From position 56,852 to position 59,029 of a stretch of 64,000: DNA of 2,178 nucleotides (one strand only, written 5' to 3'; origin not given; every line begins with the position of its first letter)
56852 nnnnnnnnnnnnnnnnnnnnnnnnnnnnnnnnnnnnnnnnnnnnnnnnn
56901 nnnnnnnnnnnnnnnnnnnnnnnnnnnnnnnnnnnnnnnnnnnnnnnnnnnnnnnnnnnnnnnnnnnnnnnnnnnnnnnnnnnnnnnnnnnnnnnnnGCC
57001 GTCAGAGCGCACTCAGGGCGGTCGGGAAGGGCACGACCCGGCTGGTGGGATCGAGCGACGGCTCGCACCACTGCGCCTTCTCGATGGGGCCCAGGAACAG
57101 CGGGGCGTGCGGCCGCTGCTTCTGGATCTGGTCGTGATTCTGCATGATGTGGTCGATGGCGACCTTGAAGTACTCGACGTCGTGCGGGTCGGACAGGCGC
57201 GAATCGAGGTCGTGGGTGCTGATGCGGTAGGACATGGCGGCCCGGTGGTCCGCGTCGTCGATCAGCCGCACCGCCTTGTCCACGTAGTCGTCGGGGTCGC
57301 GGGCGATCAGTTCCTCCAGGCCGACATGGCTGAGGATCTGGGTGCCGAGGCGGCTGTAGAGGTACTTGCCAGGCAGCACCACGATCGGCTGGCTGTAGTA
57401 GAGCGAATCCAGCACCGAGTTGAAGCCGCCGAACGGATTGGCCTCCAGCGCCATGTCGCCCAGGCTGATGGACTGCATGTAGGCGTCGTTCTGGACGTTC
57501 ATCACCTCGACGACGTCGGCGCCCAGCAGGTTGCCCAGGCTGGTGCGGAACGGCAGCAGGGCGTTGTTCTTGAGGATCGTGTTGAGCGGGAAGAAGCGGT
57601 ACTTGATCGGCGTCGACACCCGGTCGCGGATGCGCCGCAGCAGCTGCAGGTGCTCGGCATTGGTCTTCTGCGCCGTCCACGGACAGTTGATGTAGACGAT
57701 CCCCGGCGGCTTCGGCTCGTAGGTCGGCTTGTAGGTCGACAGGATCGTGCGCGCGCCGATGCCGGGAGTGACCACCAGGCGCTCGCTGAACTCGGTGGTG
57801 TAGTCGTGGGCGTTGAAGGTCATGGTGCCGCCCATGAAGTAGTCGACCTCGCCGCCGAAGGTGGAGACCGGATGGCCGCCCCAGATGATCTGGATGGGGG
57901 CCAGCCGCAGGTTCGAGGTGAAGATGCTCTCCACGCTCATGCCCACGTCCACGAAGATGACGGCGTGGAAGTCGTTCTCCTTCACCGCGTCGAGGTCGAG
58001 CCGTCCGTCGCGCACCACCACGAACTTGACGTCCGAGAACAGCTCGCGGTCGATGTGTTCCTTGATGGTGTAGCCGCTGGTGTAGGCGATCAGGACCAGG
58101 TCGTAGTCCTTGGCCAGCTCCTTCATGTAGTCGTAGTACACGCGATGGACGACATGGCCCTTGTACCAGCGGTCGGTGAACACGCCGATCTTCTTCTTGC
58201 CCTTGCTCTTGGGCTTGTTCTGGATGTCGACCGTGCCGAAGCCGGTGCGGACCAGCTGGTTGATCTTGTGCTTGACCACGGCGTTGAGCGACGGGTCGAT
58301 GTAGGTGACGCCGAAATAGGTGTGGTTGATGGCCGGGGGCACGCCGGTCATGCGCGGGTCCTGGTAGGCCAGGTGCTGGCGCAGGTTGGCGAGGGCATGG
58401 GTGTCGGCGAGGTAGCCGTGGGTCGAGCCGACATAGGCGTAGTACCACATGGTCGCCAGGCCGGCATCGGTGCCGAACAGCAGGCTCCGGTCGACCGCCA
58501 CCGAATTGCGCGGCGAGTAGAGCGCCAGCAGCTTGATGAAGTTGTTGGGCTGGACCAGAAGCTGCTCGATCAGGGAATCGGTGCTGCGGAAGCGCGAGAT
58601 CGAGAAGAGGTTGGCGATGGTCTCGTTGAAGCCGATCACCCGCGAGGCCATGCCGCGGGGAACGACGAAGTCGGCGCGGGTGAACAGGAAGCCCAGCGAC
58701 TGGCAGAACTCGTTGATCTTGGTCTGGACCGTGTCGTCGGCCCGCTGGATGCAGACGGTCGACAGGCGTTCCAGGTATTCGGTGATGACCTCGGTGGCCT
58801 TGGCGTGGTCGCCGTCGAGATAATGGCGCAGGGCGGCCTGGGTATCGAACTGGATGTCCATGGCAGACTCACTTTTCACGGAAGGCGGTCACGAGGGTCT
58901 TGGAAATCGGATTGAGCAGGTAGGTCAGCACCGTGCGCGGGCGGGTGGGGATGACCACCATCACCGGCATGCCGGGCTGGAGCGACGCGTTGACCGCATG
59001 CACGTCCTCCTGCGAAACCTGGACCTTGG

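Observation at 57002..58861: TPR-less GT41 (HMW1C/NGT-like) enzyme in an alphaproteobacterial context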

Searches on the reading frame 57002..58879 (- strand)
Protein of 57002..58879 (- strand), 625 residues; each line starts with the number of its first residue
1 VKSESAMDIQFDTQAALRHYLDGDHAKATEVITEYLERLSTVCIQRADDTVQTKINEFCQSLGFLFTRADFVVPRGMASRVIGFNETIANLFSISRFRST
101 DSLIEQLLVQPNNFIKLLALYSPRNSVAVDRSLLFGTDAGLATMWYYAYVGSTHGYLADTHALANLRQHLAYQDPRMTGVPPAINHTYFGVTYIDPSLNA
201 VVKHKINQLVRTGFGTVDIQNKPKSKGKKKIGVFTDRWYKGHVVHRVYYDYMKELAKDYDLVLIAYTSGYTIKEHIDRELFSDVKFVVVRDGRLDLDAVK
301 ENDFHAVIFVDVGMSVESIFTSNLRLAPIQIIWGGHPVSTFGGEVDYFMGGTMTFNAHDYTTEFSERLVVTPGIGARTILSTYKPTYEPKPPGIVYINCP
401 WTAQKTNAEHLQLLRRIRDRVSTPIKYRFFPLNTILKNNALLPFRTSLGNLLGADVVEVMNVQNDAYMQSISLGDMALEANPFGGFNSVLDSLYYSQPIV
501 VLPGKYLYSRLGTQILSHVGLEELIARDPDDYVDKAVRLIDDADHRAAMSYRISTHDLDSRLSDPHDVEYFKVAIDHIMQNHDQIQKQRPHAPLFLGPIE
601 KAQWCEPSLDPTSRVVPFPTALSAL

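Call 3: search_protein_families(library=pfam, proteins=[window:57002-58879:-], max_evalue=0.01)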
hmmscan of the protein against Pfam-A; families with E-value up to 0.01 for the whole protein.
window:57002-58879:- (625 aa): 2 families
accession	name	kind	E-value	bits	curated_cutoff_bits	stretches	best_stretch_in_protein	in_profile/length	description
PF13844.12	Glyco_transf_41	-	5.4e-14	51.8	25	1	472-564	443-535/543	Glycosyl transferase family 41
PF18071.7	HMW1C_N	-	0.0018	18.6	27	1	45-112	50-117/146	HMW1C N-terminal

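Call 4: search_protein_families(library=ncbifam, proteins=[window:57002-58879:-], max_evalue=0.01)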
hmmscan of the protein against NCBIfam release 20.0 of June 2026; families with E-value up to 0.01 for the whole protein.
window:57002-58879:- (625 aa): 1 family
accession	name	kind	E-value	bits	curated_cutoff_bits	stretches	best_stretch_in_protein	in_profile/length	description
NF049992.1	NGTferase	equivalog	9.6e-31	107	1000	1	61-554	68-585/614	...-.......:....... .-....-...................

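Call 5: search_solved_structures(query=window:57002-58879:-, max_evalue=10, show_alignments=3)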
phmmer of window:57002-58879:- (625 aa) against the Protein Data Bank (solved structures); distinct sequences matched with E-value up to 10: 24.
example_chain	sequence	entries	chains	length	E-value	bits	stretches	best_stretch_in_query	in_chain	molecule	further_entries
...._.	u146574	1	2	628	4.1e-24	88.2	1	108-561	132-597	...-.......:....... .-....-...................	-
3q3e_A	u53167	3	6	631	1.3e-23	86.5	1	108-561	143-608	HMW1C-like glycosyltransferase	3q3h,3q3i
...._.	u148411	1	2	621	1.4e-23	86.4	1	101-553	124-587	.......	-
8p0o_A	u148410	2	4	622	1.4e-23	86.4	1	101-553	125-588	Adhesin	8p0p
7y4i_A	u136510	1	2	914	4.3e-12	48.5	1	248-558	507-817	Probable UDP-N-acetylglucosamine--peptide N-acetylglucosaminyltransferase SPINDLY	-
8dtf_A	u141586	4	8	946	8.2e-12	47.5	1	248-558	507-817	Probable UDP-N-acetylglucosamine--peptide N-acetylglucosaminyltransferase SPINDLY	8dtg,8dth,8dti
5a01_A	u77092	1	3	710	4e-10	42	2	464-562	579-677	O-GLYCOSYLTRANSFERASE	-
6q4m_A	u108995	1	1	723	9.6e-09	37.4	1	360-550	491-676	UDP-N-acetylglucosamine--peptide N-acetylglucosaminyltransferase 110 kDa subunit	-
5npr_A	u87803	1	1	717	1.1e-08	37.2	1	360-550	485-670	UDP-N-acetylglucosamine--peptide N-acetylglucosaminyltransferase 110 kDa subunit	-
5nps_A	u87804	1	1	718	1.1e-08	37.2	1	360-550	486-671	UDP-N-acetylglucosamine--peptide N-acetylglucosaminyltransferase 110 kDa subunit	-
5hgv_A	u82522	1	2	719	1.1e-08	37.2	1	360-550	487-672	UDP-N-acetylglucosamine--peptide N-acetylglucosaminyltransferase 110 kDa subunit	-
6ibo_A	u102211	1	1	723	1.1e-08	37.2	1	360-550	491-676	UDP-N-acetylglucosamine--peptide N-acetylglucosaminyltransferase 110 kDa subunit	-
8cm9_A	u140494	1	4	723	1.1e-08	37.1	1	360-550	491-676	UDP-N-acetylglucosamine--peptide N-acetylglucosaminyltransferase 110 kDa subunit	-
3pe3_A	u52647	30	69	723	1.1e-08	37.1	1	360-550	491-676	UDP-N-acetylglucosamine--peptide N-acetylglucosaminyltransferase 110 kDa subunit | UDP-N-ACETYLGLUCOSAMINE--PEPTIDE N-ACETYLGLUCOSAMINYL TRANSFERASE 110 KDA SUB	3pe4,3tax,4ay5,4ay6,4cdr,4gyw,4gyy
6tka_AAA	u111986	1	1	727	1.2e-08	37.1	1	360-550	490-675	UDP-N-acetylglucosamine--peptide N-acetylglucosaminyltransferase 110 kDa subunit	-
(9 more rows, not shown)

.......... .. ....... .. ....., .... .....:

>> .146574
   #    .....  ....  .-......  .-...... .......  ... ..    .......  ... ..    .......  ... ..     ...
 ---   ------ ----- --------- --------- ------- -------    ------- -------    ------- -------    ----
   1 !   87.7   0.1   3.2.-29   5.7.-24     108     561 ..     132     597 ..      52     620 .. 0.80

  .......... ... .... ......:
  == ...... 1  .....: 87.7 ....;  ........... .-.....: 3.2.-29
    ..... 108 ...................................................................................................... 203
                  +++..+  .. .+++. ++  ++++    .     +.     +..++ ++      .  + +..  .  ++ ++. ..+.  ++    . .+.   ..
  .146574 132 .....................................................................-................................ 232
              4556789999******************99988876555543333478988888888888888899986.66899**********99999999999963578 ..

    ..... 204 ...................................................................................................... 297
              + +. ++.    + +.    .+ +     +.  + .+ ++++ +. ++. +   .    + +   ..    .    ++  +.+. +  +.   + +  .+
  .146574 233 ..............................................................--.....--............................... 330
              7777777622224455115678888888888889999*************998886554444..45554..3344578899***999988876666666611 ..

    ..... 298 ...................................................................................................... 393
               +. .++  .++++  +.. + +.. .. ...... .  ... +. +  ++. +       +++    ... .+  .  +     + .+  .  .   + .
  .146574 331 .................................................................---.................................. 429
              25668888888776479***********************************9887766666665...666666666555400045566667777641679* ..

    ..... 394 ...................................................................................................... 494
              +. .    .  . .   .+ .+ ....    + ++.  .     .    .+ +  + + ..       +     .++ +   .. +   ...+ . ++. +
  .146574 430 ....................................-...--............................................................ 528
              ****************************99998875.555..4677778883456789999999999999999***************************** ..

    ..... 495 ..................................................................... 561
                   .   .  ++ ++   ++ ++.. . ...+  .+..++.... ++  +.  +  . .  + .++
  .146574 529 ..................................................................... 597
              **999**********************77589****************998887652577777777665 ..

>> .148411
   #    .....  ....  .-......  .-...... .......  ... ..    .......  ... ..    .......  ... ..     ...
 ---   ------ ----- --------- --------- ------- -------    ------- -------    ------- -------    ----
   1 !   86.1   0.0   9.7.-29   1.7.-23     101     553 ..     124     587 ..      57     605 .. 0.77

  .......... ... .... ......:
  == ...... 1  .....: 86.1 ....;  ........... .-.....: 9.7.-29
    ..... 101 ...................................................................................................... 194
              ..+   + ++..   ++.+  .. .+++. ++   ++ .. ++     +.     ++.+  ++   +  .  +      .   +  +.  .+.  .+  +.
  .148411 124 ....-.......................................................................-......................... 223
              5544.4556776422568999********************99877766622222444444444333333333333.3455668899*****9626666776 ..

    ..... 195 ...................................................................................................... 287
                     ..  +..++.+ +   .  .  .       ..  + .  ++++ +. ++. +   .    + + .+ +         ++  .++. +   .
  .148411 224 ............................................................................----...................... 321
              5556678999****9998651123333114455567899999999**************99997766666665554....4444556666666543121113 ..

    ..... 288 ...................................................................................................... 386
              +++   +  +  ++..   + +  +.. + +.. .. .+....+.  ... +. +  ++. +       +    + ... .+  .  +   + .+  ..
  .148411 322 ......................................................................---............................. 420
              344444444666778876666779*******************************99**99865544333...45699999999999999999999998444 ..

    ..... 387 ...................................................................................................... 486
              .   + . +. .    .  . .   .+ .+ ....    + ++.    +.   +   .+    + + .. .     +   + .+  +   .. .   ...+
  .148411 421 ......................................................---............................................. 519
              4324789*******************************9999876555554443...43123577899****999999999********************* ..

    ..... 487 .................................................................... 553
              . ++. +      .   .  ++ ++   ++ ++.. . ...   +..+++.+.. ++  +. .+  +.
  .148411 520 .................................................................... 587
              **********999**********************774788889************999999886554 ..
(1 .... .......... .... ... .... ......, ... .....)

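Call 6: find_homologous_proteins(query=window:57002-58879:-, max_evalue=0.00001)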
Query window:57002-58879:- (625 aa): 120 proteins with E <= 0.00001 among 8000 candidates.
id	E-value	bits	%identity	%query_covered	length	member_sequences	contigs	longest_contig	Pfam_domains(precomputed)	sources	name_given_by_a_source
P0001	0.0e+0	1426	100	99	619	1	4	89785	PF13844.13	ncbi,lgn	ncbi:MAG: hypothetical protein ACM33T_14415 [Solirubrobacterales bacterium]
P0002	5.4e-199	681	49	94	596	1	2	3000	PF13844.13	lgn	-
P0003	1.5e-195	669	51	94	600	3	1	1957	PF13844.13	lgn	-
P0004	6.3e-193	661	48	94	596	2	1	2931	PF13844.13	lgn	-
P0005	6.3e-185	634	46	95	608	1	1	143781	-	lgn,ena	-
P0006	2.6e-125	437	37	94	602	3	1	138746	PF13844.13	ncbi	-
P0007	6.4e-125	436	39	95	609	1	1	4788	PF13844.13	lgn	-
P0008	1.8e-124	435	37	94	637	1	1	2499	-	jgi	-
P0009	4.9e-124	433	38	94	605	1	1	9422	PF13844.13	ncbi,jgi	jgi:hypothetical protein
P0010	3.8e-123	430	38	94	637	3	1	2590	PF13844.13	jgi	-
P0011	5.6e-123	430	38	94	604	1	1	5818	PF13844.13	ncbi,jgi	jgi:hypothetical protein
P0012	7.2e-123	429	38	94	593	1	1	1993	PF13844.13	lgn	-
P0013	1.3e-122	428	38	94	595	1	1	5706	PF13844.13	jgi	jgi:hypothetical protein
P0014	1.6e-122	428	37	94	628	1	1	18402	-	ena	-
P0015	1.7e-122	428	38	94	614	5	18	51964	PF13844.13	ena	-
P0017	7.2e-122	426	38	92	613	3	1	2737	PF13844.13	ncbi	-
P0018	1.6e-121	425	38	94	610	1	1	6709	PF13844.13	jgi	jgi:hypothetical protein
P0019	1.8e-121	425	38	94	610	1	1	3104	PF13844.13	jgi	jgi:hypothetical protein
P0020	2.0e-121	425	38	92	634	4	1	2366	PF13844.13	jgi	jgi:hypothetical protein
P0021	1.2e-120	422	38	94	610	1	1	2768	PF13844.13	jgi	jgi:hypothetical protein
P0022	1.8e-120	421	38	93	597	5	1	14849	PF13844.13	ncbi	-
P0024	1.1e-119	419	39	93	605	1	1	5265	PF13844.13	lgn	-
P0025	1.9e-119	418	38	92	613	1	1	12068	PF13844.13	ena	-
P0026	2.8e-119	417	39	90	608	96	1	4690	PF13844.13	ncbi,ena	-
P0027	6.0e-119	416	39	94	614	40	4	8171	PF13844.13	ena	-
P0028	8.5e-119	416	37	94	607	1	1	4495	PF13844.13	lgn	-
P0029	1.9e-118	415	38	94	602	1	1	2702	PF13844.13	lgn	-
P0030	8.5e-118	413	39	90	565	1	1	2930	PF13844.13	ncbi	-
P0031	8.6e-118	413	37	94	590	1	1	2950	PF13844.13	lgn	-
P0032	9.1e-118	412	39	90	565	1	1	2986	PF13844.13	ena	-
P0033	1.5e-117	412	37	94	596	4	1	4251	PF13844.13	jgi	jgi:hypothetical protein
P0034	1.9e-117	411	37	94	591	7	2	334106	PF13844.13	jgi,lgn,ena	-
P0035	2.3e-117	411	38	94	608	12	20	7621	PF13844.13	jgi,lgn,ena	jgi:hypothetical protein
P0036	2.7e-117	411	38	94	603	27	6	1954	PF13844.13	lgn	-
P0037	2.1e-116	408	38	94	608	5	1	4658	PF13844.13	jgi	jgi:hypothetical protein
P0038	8.5e-116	406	40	87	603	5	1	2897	PF13844.13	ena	-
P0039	1.2e-115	405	37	94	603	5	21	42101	PF13844.13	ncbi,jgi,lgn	jgi:hypothetical protein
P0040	1.3e-115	405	37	94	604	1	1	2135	PF13844.13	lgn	-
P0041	5.3e-115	403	37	87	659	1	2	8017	PF13844.13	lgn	-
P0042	1.4e-114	402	37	94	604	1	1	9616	PF13844.13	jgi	jgi:hypothetical protein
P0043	2.3e-114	401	37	94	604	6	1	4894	PF13844.13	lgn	-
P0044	2.3e-114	401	37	93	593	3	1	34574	PF13844.13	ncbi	-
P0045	3.8e-114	400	40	85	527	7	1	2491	PF13844.13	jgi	jgi:hypothetical protein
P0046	4.6e-114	400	37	94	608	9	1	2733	PF13844.13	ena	-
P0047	5.4e-114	400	37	94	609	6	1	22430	PF13844.13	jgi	jgi:hypothetical protein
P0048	1.2e-113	399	38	93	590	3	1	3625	PF13844.13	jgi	jgi:hypothetical protein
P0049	4.4e-113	397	37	94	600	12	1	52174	PF13844.13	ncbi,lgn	ncbi:MAG: hypothetical protein WCC69_10225 [Pirellulales bacterium]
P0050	4.8e-113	397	36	94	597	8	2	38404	PF13844.13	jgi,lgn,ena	-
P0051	9.2e-111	389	35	93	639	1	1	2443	PF13844.13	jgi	jgi:hypothetical protein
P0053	5.6e-109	383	36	94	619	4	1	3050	PF13844.13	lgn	-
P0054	8.2e-109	383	35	87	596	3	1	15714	PF13844.13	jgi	-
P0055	1.3e-108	382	36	91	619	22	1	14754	PF13844.13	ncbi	-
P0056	1.4e-107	379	35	94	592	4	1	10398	PF13844.13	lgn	-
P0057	2.8e-106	374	36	92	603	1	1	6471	PF13844.13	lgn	-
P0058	6.6e-106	373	37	92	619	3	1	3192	PF13844.13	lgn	-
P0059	9.3e-106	373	38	88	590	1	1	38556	PF13844.13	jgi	jgi:hypothetical protein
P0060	1.1e-105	373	36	92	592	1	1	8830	PF13844.13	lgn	-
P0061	4.5e-105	370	35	93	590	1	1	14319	PF13844.13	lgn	-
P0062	4.6e-105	370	35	93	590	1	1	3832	PF13844.13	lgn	-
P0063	6.3e-105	370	35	94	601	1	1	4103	PF13844.13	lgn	-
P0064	6.5e-105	370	34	92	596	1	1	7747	PF13844.13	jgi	jgi:hypothetical protein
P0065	6.7e-104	367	34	93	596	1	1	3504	PF13844.13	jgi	jgi:hypothetical protein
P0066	7.2e-104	367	35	94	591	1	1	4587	PF13844.13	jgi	jgi:hypothetical protein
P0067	1.3e-103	366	35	94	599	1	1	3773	PF13844.13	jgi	jgi:predicted O-linked N-acetylglucosamine transferase (SPINDLY family)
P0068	4.4e-103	364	36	91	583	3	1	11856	PF13844.13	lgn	-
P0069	5.0e-103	364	34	95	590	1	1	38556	PF13844.13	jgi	jgi:hypothetical protein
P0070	5.9e-102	360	34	95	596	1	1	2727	PF13844.13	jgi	-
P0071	2.9e-101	358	32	94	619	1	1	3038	PF13844.13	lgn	-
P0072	4.0e-101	357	35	94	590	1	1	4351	PF13844.13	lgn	-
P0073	5.0e-101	357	37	88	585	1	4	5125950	PF13844.13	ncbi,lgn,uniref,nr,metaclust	ncbi:hypothetical protein Lepto7376_3234 [[Leptolyngbya] sp. PCC 7376]|uniref:O-linked N-acetylgluco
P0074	6.9e-101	357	35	86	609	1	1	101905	PF13844.13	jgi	-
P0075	8.4e-101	356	33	94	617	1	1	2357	PF13844.13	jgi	jgi:hypothetical protein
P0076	8.8e-101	356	34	92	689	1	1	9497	PF13844.13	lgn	-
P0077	9.5e-101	356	33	94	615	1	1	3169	PF13844.13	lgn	-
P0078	9.1e-99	350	35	93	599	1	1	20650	PF13844.13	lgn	-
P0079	9.5e-99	350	33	95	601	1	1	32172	PF13844.13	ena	-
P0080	1.6e-98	349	35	94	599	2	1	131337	PF13844.13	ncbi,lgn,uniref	ncbi:MAG: hypothetical protein ACK4HN_05680 [Thermosynechococcus sp.]|uniref:O-linked N-acetylglucos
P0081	1.7e-98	349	36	93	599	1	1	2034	PF13844.13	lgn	-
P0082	2.0e-98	349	35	90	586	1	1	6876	PF13844.13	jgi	jgi:hypothetical protein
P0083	3.0e-98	348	34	95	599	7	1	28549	PF13844.13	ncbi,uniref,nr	ncbi:O-linked N-acetylglucosamine transferase family protein [Thermosynechococcus sp. M55_K2018_012]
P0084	5.1e-98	347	35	91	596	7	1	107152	PF13844.13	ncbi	ncbi:O-linked N-acetylglucosamine transferase family protein [Parathermosynechococcus lividus]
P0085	1.1e-97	346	34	92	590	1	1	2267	PF13844.13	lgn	-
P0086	1.0e-94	336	33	86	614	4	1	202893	PF13844.13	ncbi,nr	ncbi:MAG: hypothetical protein ING44_03380 [Telmatospirillum sp.]|nr:hypothetical protein [Telmatosp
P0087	3.0e-94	335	33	95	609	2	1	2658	PF13844.13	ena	-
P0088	4.2e-94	334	33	94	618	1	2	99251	PF13844.13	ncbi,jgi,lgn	-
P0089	1.8e-93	332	33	94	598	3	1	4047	PF13844.13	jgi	-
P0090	3.1e-90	322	33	95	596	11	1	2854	PF13844.13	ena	-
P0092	3.2e-87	312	32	94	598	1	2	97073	PF13844.13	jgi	jgi:predicted O-linked N-acetylglucosamine transferase (SPINDLY family)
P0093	1.5e-86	309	33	94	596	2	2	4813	PF13844.13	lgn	-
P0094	1.6e-85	306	30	94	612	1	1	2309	PF13844.13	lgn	-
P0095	1.8e-85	306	31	92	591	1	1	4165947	PF13844.13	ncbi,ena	-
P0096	1.9e-83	299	39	67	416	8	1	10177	PF13844.13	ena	-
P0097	1.3e-82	296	31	94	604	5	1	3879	PF13844.13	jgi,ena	-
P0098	2.1e-82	296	32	91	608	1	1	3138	PF13844.13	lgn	-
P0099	7.7e-82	294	31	94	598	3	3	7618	PF13844.13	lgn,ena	-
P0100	1.0e-81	293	35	74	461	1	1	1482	PF13844.13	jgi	jgi:predicted O-linked N-acetylglucosamine transferase (SPINDLY family)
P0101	1.7e-81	293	31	93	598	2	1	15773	PF13844.13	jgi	-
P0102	2.0e-73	266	31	82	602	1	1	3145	PF13844.13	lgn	-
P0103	1.6e-67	247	28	93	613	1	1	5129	PF13844.13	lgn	-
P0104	3.9e-64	235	38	52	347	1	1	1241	PF13844.13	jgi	jgi:hypothetical protein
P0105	2.8e-61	226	29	95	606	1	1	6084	PF13844.13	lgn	-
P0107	1.1e-58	217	28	95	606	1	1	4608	PF13844.13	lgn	-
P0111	2.1e-30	124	25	85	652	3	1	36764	PF18071.8,PF18254.7,PF13844.13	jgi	jgi:hypothetical protein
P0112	1.9e-28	117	25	85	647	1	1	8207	PF18071.8,PF18254.7,PF13844.13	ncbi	-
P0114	3.1e-20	90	24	67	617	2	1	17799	PF13844.13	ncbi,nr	ncbi:MAG TPA: hypothetical protein VFF81_08385 [Noviherbaspirillum sp.]|nr:hypothetical protein [Nov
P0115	8.2e-18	82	27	42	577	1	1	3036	PF14559.13,PF13414.13,PF00515.35,PF13432.13,PF13428.13,PF13844.13,PF13181.13,PF07719.24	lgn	-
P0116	1.9e-17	81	22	90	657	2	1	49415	PF18071.8,PF13844.13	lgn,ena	-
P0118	6.0e-13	66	26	42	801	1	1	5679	PF03704.24,PF13414.13,PF13844.13,PF13374.13,PF07721.21,PF24575.2,PF02259.30,PF00515.35,PF13424.13,PF07719.24,PF13174.13,PF20308.5,PF13431.13,PF23914.2,PF13176.13,PF24885.2,PF13428.13,PF04733.21,PF25064.2,PF14559.13,PF13371.13,PF12895.14,PF21033.5,PF13432.13,PF13181.13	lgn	-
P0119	4.7e-11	60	23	54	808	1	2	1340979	PF03704.24,PF13414.13,PF13844.13,PF13374.13,PF07721.21,PF24575.2,PF02259.30,PF00515.35,PF13424.13,PF07719.24,PF20308.5,PF13431.13,PF23914.2,PF13176.13,PF13428.13,PF04733.21,PF25064.2,PF14559.13,PF13371.13,PF17874.8,PF12895.14,PF21033.5,PF13432.13,PF13181.13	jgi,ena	jgi:predicted O-linked N-acetylglucosamine transferase (SPINDLY family)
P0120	4.7e-6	43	27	42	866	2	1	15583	PF13431.13,PF23914.2,PF13414.13,PF13176.13,PF13428.13,PF13844.13,PF13374.13,PF14559.13,PF24575.2,PF13371.13,PF00515.35,PF13424.13,PF21033.5,PF13432.13,PF13181.13,PF07719.24,PF10373.16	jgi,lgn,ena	-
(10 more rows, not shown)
